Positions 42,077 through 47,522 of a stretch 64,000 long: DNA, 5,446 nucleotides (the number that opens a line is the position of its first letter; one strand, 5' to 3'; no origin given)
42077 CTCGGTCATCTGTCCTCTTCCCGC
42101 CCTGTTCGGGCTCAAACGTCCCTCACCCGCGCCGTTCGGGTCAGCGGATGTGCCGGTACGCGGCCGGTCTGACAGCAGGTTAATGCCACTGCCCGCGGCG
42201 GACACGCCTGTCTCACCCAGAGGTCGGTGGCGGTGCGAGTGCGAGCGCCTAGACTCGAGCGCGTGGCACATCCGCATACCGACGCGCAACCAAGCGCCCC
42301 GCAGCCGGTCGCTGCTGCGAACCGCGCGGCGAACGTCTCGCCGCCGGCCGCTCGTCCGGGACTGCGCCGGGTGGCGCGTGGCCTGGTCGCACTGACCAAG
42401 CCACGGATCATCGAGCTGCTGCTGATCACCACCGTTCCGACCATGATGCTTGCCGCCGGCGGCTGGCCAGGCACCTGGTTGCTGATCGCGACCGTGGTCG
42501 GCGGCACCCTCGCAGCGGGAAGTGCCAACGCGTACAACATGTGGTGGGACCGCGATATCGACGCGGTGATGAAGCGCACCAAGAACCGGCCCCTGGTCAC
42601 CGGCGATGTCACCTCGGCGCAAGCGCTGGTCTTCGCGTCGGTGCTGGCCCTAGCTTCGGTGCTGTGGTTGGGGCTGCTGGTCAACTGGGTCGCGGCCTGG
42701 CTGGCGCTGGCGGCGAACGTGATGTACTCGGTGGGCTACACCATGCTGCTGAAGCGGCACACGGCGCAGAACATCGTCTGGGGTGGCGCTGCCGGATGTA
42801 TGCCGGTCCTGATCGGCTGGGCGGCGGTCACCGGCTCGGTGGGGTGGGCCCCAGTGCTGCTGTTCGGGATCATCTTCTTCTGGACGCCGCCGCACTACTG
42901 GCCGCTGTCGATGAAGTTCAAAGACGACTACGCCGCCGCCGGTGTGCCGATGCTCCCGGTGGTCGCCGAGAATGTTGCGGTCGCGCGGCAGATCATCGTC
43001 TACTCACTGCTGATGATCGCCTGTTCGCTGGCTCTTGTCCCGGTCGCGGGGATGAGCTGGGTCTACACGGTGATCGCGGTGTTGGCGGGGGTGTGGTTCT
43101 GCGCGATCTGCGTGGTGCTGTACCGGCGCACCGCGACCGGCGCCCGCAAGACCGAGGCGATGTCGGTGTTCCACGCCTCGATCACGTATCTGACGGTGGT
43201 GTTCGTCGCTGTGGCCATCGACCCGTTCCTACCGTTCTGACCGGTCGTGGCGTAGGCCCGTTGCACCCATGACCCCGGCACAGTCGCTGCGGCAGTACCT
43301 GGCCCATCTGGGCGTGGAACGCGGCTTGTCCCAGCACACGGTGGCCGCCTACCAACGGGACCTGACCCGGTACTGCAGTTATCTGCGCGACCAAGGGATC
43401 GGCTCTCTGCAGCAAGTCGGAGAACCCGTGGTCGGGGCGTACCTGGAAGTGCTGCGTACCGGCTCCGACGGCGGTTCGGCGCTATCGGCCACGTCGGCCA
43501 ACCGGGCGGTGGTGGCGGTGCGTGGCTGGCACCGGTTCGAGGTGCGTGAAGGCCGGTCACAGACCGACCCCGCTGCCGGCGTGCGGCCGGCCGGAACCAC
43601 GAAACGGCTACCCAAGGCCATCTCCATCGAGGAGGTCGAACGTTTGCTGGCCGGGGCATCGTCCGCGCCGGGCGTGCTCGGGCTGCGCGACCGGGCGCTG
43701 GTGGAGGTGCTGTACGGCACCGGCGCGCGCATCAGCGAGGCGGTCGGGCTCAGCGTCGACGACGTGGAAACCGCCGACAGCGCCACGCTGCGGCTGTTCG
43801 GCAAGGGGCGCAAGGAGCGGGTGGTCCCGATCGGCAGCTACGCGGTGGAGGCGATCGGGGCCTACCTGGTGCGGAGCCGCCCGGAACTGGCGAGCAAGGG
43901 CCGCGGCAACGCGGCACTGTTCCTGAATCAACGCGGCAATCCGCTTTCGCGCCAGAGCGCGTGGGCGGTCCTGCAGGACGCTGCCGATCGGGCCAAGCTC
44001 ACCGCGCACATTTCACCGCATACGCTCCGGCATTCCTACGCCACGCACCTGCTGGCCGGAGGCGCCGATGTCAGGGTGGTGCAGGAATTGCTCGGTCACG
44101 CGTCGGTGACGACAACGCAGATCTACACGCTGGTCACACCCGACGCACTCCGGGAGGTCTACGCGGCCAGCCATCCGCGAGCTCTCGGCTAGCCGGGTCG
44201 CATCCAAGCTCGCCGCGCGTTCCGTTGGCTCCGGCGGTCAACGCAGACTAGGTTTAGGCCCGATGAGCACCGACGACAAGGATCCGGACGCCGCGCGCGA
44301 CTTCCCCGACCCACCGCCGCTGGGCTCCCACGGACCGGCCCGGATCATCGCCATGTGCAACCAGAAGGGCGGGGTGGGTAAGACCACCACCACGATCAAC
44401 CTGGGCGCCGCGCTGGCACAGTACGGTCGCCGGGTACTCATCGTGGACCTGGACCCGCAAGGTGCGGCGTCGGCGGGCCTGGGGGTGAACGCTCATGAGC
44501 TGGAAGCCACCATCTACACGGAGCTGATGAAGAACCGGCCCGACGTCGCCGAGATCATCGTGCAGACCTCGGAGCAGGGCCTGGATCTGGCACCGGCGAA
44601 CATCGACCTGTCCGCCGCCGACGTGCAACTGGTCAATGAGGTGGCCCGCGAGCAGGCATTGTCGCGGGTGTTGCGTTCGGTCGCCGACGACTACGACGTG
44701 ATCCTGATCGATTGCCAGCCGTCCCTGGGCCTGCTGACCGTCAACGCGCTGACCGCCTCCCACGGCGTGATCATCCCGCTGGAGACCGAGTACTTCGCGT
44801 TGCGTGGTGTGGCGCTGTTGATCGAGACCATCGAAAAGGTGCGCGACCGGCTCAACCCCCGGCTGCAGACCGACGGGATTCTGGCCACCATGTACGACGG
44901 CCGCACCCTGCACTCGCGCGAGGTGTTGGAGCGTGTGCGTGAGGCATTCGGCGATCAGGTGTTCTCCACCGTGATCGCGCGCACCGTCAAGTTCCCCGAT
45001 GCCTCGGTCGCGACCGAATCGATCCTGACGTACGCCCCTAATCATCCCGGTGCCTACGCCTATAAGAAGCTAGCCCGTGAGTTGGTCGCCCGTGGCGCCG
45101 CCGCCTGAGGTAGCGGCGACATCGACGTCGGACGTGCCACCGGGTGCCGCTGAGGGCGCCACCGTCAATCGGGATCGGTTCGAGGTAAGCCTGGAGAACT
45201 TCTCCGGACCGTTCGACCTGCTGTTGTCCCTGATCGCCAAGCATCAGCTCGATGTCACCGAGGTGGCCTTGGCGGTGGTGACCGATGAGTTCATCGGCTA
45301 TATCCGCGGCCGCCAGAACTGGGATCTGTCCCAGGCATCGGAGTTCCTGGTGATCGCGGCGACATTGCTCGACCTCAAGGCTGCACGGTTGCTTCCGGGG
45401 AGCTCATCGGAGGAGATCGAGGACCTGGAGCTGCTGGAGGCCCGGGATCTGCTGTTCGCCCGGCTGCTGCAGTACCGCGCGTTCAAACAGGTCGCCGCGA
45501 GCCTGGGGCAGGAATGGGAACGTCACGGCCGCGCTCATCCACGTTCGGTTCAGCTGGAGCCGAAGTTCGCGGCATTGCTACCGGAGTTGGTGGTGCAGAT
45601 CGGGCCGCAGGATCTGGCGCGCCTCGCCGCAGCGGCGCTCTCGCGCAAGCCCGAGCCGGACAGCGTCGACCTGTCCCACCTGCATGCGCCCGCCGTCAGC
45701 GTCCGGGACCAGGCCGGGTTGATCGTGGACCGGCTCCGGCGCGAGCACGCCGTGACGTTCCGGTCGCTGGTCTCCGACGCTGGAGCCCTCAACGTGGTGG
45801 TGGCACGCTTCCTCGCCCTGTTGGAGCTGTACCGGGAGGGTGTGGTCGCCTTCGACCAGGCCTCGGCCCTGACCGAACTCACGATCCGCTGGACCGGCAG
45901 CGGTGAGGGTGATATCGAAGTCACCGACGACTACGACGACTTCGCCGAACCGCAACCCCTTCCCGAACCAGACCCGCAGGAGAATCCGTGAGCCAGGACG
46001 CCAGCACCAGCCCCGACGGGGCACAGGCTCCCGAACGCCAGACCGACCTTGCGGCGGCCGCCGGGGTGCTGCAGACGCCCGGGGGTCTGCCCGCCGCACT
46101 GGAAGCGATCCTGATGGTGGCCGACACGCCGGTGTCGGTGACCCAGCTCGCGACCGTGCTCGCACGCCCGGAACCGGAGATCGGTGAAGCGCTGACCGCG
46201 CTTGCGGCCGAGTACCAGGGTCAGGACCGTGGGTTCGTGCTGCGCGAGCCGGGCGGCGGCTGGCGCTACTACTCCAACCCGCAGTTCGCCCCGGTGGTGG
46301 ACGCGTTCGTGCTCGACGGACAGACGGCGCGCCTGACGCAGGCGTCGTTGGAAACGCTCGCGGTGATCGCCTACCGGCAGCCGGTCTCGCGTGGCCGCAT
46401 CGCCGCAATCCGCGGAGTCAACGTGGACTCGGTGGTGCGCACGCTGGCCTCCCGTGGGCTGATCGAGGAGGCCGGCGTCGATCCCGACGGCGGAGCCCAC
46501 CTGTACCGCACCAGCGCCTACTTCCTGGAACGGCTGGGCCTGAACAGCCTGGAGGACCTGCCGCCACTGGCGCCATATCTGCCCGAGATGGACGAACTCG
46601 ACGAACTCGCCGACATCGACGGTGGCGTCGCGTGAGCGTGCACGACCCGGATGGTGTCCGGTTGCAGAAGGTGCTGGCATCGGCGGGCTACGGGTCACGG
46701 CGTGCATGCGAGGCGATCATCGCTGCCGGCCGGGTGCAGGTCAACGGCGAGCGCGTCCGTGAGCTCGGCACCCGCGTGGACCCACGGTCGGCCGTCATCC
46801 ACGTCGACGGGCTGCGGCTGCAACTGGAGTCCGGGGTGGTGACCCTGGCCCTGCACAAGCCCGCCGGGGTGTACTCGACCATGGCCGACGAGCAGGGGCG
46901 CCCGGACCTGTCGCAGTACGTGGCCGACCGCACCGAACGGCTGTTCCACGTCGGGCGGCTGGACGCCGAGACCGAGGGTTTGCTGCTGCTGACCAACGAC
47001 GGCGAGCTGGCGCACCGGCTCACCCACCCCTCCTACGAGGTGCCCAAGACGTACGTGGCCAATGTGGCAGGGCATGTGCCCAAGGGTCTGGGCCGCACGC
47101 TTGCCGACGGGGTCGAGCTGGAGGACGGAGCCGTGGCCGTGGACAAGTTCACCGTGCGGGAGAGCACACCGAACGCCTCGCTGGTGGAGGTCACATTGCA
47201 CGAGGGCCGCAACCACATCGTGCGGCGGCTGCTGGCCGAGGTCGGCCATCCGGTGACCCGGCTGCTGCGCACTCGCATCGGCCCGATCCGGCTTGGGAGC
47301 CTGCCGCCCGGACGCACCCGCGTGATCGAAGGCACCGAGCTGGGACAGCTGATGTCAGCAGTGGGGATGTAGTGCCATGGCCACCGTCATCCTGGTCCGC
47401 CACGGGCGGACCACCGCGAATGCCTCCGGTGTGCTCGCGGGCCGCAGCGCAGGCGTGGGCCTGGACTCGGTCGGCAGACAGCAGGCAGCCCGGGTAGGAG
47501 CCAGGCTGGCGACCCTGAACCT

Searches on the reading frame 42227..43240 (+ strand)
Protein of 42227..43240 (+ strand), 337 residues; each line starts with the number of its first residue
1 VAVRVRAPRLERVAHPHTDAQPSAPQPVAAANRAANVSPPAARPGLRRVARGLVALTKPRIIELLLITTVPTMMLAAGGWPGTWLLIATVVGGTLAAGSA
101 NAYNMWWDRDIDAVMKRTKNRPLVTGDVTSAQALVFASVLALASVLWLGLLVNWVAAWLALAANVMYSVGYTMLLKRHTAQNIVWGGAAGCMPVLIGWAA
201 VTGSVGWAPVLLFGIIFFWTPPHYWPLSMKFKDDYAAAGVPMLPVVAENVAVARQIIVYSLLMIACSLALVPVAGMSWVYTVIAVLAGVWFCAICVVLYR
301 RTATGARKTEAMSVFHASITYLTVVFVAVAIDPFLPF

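Call 34: search_protein_families(library=ncbifam, proteins=[window:42227-43240:+], max_evalue=1e-10)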
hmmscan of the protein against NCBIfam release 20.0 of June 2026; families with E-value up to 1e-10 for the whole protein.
window:42227-43240:+ (337 aa): 9 families
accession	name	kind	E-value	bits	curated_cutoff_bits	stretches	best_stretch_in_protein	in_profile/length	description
NF003349.0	PRK04375.1-2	equivalog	9.1e-125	416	246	1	43-335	18-312/318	heme o synthase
TIGR01473.1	cyoE_ctaB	equivalog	2e-94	316.5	210.3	1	53-332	3-280/281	heme o synthase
NF003348.0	PRK04375.1-1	equivalog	8e-56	189.6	285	1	53-333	6-283/292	heme o synthase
TIGR01474.1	ubiA_proteo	equivalog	9.3e-24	84.4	275.45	1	54-331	8-279/282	4-hydroxybenzoate octaprenyltransferase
NF009523.0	PRK12884.1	equivalog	1e-13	51.1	269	1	65-327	19-274/279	prenyltransferase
NF041585.1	MqnP_Cj_Hp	exception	1e-11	44.9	375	0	71-329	27-276/281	menaquinone biosynthesis prenyltransferase MqnP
NF041586.1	MqnP_DT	exception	3.1e-11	43.5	430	1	72-289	22-236/277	menaquinone biosynthesis prenyltransferase MqnP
NF009514.0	PRK12873.1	equivalog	5.8e-11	42.3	246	1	57-306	20-271/297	4-hydroxybenzoate polyprenyltransferase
NF009524.0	PRK12886.1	equivalog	8e-11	41.8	387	0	74-331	32-282/291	prenyltransferase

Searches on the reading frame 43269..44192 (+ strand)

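Call 85: search_protein_families(library=ncbifam, proteins=[window:43269-44192:+], max_evalue=1e-20)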
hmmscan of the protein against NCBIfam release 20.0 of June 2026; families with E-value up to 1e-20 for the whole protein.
window:43269-44192:+ (307 aa): 8 families
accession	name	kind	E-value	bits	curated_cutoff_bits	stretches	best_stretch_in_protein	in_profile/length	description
NF001399.0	PRK00283.1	subfamily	2.2e-106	355.5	279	1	4-305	6-299/300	tyrosine recombinase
TIGR02225.1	recomb_XerD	equivalog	1.3e-97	326.7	329.6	1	9-305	2-290/290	site-specific tyrosine recombinase XerD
TIGR02224.1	recomb_XerC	equivalog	9.7e-88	294.3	335.15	1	9-305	2-293/295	tyrosine recombinase XerC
NF002331.0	PRK01287.1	subfamily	2.8e-58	197.6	371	1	5-303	28-326/365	site-specific tyrosine recombinase XerC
NF040815.2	recomb_XerA_Arch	equivalog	7.7e-54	183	220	1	9-298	2-263/263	site-specific tyrosine recombinase/integron integrase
TIGR02249.1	integrase_gron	subfamily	2.1e-36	125.9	265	1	233-290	244-301/315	integron integrase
NF003462.0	PRK05084.1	equivalog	3.1e-25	88.7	267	1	140-296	196-351/360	tyrosine recombinase XerS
NF011946.0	PRK15417.1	equivalog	6.6e-21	74.8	435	0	234-289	260-315/337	integron integrase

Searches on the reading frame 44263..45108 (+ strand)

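Call 85: search_protein_families(library=ncbifam, proteins=[window:44263-45108:+], max_evalue=1e-20)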
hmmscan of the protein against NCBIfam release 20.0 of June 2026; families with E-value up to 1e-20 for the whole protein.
window:44263-45108:+ (281 aa): 5 families
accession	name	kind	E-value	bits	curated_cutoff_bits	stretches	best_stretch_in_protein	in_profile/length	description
TIGR03453.1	partition_RepA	equivalog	1.2e-35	123.1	348.45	1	27-255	105-351/387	plasmid partitioning protein RepA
NF041546.1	ParA_partition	equivalog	1.8e-31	109.3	180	0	28-79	1-52/203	ParA family partition ATPase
NF010443.0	PRK13869.1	subfamily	6.4e-26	91.1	446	1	27-252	122-365/405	plasmid-partitioning protein RepA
TIGR01969.1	minD_arch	subfamily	3.8e-24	85.2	201.75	1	27-276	1-232/251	cell division ATPase MinD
NF041283.1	PrgP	equivalog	3.6e-23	82.3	400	1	26-240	2-224/297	ParA superfamily DNA segregation protein PrgP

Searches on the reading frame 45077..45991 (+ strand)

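Call 85: search_protein_families(library=ncbifam, proteins=[window:45077-45991:+], max_evalue=1e-20)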
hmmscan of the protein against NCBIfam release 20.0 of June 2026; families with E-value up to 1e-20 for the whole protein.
window:45077-45991:+ (304 aa): 4 families
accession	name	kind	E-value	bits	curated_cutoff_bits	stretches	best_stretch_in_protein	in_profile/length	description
NF000994.0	PRK00104.1-3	equivalog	1e-36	126.8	234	1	34-271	3-239/246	segregation/condensation protein A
NF000995.0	PRK00104.1-4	equivalog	7.2e-34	117.3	315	1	34-273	4-246/251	segregation/condensation protein A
NF000993.0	PRK00104.1-2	equivalog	1e-24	87.5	268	1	36-271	2-231/237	segregation/condensation protein A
NF000992.0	PRK00104.1-1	equivalog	3.7e-21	75.8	417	0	35-268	3-238/247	segregation/condensation protein A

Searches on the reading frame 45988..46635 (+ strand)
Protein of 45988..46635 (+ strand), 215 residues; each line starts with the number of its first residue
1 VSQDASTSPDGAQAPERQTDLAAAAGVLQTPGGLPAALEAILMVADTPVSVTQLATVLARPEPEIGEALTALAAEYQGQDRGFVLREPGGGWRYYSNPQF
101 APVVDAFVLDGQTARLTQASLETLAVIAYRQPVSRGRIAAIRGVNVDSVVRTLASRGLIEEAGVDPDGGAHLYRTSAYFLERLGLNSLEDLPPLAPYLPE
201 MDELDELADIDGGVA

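Call 34: search_protein_families(library=ncbifam, proteins=[window:45988-46635:+], max_evalue=1e-10)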
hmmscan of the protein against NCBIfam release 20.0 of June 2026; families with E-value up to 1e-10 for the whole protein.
window:45988-46635:+ (215 aa): 2 families
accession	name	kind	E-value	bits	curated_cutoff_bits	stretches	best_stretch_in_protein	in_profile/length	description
TIGR00281.1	TIGR00281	equivalog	2.7e-29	102.1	89.2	1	35-195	3-165/186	SMC-Scp complex subunit ScpB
NF001106.1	PRK00135.2-1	exception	3.1e-18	65.8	300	1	68-204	238-375/377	SMC-Scp complex subunit ScpB, long form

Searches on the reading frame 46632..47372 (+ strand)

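Call 34: search_protein_families(library=ncbifam, proteins=[window:46632-47372:+], max_evalue=1e-10)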
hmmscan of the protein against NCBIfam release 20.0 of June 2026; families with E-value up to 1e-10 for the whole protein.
window:46632-47372:+ (246 aa): 6 families
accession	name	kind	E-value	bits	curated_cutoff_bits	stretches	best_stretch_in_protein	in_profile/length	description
NF007976.1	PRK10700.1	equivalog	1.5e-46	158.8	290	1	10-227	4-227/291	23S rRNA pseudouridine(2605) synthase RluB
TIGR00093.1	TIGR00093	subfamily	2.7e-42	144.3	109.3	1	75-232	1-159/161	pseudouridine synthase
NF007784.0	PRK10475.1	equivalog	2.8e-31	108.6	318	1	8-243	6-235/290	23S rRNA pseudouridine(2604) synthase RluF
NF008097.0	PRK10839.1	equivalog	1.4e-30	106.7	275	1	10-237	2-227/232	16S rRNA pseudouridine(516) synthase RsuA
NF008487.1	PRK11394.1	equivalog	1.1e-21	77.4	284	1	73-230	32-202/206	23S rRNA pseudouridine(2457) synthase RluE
TIGR00005.1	rluA_subfam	subfamily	3.5e-14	52.8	192.7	1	7-209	4-238/298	RluA family pseudouridine synthase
